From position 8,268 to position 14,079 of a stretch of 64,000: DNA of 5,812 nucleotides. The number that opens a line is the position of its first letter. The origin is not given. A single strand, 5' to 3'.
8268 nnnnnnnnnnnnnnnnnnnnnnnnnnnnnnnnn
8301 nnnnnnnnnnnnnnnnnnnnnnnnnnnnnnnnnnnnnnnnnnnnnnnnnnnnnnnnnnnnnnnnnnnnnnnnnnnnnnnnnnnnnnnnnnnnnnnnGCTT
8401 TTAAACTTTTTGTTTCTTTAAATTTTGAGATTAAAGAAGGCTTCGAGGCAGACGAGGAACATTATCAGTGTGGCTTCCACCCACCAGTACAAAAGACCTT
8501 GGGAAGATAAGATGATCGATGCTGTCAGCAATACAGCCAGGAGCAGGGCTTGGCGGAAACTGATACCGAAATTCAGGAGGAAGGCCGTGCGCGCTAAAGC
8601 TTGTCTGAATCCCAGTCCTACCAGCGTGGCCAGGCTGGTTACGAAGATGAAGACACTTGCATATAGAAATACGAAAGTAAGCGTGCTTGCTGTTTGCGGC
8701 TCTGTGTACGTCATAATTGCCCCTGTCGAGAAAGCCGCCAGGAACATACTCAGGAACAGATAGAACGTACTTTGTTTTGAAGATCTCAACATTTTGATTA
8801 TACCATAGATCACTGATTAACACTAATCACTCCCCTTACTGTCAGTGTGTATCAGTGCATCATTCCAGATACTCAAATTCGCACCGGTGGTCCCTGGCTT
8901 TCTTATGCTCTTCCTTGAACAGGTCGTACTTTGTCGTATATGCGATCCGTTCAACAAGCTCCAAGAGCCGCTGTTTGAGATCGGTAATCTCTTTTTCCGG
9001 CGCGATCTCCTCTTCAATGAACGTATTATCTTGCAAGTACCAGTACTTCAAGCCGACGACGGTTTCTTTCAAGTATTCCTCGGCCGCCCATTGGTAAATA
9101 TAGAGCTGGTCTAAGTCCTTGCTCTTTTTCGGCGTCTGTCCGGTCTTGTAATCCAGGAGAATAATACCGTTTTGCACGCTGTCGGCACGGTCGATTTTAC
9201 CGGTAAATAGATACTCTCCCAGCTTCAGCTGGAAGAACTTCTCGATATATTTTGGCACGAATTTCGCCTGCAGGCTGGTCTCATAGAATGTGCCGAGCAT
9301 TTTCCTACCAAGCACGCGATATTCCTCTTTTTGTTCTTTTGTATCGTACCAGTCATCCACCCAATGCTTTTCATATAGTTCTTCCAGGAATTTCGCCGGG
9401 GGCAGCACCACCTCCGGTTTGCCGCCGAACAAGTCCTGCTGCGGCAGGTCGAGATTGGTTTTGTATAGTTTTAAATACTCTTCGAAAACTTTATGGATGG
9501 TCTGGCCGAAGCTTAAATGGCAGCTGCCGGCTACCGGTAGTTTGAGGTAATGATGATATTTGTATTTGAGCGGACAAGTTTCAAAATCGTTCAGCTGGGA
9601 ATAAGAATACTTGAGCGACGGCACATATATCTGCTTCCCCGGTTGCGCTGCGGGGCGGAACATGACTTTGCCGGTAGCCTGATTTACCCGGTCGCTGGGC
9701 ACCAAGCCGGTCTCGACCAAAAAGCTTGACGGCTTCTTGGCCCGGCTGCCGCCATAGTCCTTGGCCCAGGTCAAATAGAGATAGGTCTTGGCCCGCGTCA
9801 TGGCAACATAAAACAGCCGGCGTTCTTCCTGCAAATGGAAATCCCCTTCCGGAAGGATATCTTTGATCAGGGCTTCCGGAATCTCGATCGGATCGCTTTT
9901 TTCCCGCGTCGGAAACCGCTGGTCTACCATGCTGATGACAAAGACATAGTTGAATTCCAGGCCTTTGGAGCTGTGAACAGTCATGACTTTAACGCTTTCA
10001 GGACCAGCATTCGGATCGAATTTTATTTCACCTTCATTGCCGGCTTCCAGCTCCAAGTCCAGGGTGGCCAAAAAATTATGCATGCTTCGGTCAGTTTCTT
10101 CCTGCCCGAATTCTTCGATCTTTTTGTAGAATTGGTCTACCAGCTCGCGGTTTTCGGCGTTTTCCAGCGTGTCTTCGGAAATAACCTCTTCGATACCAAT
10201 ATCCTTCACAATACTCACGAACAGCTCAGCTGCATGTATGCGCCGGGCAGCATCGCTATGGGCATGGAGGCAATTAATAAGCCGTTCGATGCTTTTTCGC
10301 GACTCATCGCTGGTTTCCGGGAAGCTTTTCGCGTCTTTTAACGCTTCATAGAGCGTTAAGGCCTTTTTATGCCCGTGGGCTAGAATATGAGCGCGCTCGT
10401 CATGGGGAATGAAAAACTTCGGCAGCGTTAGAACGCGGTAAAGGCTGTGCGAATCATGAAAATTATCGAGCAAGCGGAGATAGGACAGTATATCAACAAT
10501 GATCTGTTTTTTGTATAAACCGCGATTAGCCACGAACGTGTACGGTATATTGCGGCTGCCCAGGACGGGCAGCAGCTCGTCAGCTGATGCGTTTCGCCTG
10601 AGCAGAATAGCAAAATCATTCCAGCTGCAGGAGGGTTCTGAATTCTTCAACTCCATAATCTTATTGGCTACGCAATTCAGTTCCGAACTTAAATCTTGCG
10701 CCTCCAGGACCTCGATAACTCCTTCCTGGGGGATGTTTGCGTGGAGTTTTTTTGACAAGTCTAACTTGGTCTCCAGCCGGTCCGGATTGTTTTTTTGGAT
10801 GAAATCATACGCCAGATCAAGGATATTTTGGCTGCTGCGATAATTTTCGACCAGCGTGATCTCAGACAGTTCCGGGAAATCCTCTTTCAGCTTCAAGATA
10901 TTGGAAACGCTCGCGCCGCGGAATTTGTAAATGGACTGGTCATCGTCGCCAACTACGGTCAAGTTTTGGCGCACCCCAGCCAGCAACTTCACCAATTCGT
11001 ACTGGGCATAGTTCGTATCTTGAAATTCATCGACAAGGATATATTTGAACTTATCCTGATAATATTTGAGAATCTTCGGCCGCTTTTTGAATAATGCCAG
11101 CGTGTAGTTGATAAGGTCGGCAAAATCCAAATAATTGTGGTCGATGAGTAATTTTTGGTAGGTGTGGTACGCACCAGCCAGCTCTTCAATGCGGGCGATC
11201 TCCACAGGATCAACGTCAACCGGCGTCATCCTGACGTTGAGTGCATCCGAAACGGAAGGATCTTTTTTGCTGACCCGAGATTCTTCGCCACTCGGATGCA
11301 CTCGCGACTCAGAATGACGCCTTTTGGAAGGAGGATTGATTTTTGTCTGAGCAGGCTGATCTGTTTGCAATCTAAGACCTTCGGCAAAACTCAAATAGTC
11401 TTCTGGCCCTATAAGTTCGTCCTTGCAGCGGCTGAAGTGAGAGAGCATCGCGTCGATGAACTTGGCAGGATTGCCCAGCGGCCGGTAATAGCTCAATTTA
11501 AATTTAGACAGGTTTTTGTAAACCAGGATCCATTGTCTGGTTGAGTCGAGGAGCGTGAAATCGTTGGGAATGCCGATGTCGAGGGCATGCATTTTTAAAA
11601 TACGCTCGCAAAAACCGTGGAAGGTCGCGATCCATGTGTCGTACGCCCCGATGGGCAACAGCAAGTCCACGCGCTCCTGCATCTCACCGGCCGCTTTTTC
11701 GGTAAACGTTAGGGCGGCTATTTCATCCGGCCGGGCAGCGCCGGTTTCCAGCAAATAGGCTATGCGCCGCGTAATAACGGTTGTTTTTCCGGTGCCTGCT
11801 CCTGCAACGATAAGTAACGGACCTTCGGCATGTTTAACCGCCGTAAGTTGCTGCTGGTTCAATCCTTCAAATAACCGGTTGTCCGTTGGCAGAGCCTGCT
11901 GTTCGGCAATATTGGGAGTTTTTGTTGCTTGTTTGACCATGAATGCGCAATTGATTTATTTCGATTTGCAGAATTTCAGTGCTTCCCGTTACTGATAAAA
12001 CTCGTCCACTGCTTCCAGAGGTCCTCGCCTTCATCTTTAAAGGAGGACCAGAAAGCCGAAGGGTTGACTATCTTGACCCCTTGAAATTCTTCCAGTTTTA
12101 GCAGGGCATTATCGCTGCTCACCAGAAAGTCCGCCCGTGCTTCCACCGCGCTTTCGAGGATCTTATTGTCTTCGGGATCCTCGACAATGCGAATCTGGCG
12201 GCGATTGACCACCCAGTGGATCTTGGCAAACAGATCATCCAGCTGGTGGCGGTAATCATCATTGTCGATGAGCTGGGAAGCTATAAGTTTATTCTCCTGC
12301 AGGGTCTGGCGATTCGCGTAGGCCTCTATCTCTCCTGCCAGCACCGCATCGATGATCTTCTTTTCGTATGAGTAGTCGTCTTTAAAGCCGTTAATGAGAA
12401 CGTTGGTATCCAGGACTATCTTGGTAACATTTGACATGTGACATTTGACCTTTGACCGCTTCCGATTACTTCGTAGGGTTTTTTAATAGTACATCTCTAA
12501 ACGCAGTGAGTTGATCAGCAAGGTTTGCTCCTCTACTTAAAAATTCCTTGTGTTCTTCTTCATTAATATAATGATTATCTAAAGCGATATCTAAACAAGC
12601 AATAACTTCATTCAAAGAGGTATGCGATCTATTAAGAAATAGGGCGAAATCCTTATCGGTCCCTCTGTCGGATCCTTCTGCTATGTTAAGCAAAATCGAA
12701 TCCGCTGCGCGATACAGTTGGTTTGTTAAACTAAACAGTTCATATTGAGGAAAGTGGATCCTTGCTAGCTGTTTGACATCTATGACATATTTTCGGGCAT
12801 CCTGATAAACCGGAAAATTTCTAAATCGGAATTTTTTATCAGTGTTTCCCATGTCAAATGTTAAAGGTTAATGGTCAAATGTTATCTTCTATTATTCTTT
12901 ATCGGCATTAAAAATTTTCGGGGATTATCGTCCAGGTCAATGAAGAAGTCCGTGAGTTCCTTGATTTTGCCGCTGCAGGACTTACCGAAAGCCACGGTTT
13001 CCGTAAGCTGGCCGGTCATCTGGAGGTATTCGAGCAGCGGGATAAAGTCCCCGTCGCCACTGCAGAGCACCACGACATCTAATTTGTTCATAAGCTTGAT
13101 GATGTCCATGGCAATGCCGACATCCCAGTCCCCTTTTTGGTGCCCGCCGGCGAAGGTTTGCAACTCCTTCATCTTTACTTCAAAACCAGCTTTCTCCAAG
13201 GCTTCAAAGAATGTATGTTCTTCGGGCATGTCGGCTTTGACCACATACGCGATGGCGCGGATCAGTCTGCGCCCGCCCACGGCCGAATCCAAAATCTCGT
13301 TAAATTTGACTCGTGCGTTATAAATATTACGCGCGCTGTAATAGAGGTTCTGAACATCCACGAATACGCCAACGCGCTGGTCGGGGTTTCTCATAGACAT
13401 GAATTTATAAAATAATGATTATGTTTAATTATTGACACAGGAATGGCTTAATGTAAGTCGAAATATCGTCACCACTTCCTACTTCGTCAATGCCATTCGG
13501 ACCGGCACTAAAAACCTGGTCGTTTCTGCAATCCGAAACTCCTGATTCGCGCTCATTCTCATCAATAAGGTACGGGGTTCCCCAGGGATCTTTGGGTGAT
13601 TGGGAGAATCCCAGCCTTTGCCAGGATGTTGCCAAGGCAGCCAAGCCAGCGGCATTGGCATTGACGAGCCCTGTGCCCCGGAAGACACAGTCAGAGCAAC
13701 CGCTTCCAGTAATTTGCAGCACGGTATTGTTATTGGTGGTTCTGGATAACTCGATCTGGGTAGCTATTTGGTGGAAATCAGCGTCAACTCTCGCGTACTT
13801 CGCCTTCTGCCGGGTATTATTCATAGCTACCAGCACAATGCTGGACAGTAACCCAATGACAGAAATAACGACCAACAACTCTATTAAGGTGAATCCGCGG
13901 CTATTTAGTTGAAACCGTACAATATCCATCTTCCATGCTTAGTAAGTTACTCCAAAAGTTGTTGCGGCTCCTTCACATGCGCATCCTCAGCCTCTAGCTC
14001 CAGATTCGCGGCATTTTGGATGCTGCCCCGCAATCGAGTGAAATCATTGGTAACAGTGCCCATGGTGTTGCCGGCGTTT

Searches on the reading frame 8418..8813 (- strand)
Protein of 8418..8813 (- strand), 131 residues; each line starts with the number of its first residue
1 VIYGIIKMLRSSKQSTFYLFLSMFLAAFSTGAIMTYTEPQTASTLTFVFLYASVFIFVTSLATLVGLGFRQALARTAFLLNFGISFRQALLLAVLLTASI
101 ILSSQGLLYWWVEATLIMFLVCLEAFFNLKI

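Call 33: search_protein_families(library=pfam, proteins=[window:8418-8813:-], max_evalue=0.001)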
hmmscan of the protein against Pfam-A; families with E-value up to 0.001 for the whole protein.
window:8418-8813:- (131 aa): 0 families

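Call 40: search_protein_families(library=ncbifam, proteins=[window:8418-8813:-], max_evalue=0.01)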
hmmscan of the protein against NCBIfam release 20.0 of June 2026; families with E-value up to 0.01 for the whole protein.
window:8418-8813:- (131 aa): 1 family
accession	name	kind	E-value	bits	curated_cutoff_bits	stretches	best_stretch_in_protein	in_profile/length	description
NF000009.1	tet_MFS_Tcr3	exception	0.0034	16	1000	1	40-123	178-262/512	tetracycline efflux MFS transporter Tcr3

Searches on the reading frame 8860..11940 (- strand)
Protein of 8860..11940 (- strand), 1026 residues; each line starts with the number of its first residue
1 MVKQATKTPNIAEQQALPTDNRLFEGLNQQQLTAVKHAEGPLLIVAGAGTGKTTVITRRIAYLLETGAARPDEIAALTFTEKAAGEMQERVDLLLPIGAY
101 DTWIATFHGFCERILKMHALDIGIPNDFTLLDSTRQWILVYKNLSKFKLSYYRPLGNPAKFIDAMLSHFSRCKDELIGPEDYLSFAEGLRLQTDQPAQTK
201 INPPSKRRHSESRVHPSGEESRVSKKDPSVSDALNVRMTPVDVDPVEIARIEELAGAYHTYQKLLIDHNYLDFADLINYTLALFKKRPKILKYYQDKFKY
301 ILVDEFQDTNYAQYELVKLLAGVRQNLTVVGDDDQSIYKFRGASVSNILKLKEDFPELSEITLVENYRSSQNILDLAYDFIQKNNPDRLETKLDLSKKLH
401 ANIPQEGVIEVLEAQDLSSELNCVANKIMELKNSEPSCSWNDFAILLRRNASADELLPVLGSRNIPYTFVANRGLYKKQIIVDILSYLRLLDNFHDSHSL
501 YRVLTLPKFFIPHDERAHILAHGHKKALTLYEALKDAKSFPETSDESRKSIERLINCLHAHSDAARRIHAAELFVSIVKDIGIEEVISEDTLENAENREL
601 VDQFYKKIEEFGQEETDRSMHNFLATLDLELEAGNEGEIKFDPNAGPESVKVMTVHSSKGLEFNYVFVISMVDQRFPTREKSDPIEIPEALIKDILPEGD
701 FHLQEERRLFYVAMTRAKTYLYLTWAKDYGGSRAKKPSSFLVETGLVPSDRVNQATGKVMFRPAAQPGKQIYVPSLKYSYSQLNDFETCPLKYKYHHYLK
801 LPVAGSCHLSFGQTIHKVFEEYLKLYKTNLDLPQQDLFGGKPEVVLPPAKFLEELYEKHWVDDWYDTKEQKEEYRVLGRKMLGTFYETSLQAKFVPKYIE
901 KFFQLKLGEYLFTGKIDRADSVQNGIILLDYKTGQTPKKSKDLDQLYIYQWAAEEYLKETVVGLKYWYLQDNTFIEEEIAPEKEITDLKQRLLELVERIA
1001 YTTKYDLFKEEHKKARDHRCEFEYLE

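Call 33: search_protein_families(library=pfam, proteins=[window:8860-11940:-], max_evalue=0.001)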
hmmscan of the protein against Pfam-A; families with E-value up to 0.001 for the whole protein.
window:8860-11940:- (1026 aa): 7 families
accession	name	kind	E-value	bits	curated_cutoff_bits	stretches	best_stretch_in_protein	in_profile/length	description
PF00580.27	UvrD-helicase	-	7e-80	269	23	1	27-356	1-271/271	UvrD/REP helicase N-terminal domain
PF13361.12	UvrD_C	-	4.6e-60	204.3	25.6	1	361-727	1-349/350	UvrD-like helicase C-terminal domain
PF12705.13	PDDEXK_1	-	7.1e-27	95.4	22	1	778-1012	2-236/247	PD-(D/E)XK nuclease superfamily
PF13245.12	AAA_19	-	1.1e-23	84.3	25.1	1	33-341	3-134/134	AAA domain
PF13538.12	UvrD_C_2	-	1.2e-12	47.9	27.4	2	699-724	27-52/52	UvrD-like helicase C-terminal domain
PF13604.12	AAA_30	-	2.8e-07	30.9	27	1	27-92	2-67/191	AAA domain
PF01443.25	Viral_helicase1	-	0.00025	21.4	21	0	296-384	58-138/228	Viral superfamily 1 RNA helicase core domain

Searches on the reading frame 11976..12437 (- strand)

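Call 33: search_protein_families(library=pfam, proteins=[window:11976-12437:-], max_evalue=0.001)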
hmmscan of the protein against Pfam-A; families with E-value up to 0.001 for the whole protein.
window:11976-12437:- (153 aa): 1 family
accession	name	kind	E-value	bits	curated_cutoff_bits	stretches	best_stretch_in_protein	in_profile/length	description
PF13470.12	PIN_3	-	2.4e-18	67.4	27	1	6-111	1-115/115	PIN domain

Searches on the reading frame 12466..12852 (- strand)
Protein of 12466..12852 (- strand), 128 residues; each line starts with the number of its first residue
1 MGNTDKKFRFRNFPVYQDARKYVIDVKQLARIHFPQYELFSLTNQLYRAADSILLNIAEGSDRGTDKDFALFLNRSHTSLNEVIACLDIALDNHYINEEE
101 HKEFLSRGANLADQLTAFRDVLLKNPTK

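Call 33: search_protein_families(library=pfam, proteins=[window:12466-12852:-], max_evalue=0.001)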
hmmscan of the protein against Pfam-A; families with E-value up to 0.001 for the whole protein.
window:12466-12852:- (128 aa): 1 family
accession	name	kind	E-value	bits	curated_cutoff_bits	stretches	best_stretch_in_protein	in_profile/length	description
PF05635.17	23S_rRNA_IVP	-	1.3e-26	93.3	33.8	1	12-116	2-105/106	23S rRNA-intervening sequence protein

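Call 40: search_protein_families(library=ncbifam, proteins=[window:12466-12852:-], max_evalue=0.01)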
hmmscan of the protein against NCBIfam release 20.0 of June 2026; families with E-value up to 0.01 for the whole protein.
window:12466-12852:- (128 aa): 3 families
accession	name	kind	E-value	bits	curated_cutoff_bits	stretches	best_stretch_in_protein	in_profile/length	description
TIGR02436.1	TIGR02436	subfamily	5e-25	87.8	24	1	15-119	1-105/109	four helix bundle protein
NF008911.0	PRK12275.1-2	subfamily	3.2e-16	59.9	137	1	10-116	4-109/118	hypothetical protein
NF008912.0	PRK12275.1-6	subfamily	1.6e-14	53.9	124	1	9-118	2-107/117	hypothetical protein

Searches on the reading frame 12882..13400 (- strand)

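Call 33: search_protein_families(library=pfam, proteins=[window:12882-13400:-], max_evalue=0.001)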
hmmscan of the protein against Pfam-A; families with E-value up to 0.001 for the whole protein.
window:12882-13400:- (172 aa): 1 family
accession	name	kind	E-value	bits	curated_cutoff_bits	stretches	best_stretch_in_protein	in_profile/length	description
PF01936.24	NYN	-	1.6e-30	107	24.2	1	9-156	1-144/145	NYN domain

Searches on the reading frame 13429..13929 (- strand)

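Call 33: search_protein_families(library=pfam, proteins=[window:13429-13929:-], max_evalue=0.001)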
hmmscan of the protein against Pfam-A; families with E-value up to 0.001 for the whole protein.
window:13429-13929:- (166 aa): 1 family
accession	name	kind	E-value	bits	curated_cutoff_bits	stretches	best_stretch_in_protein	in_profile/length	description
PF07963.17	N_methyl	-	1.1e-07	31.6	21.2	1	9-33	3-27/27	Prokaryotic N-terminal methylation motif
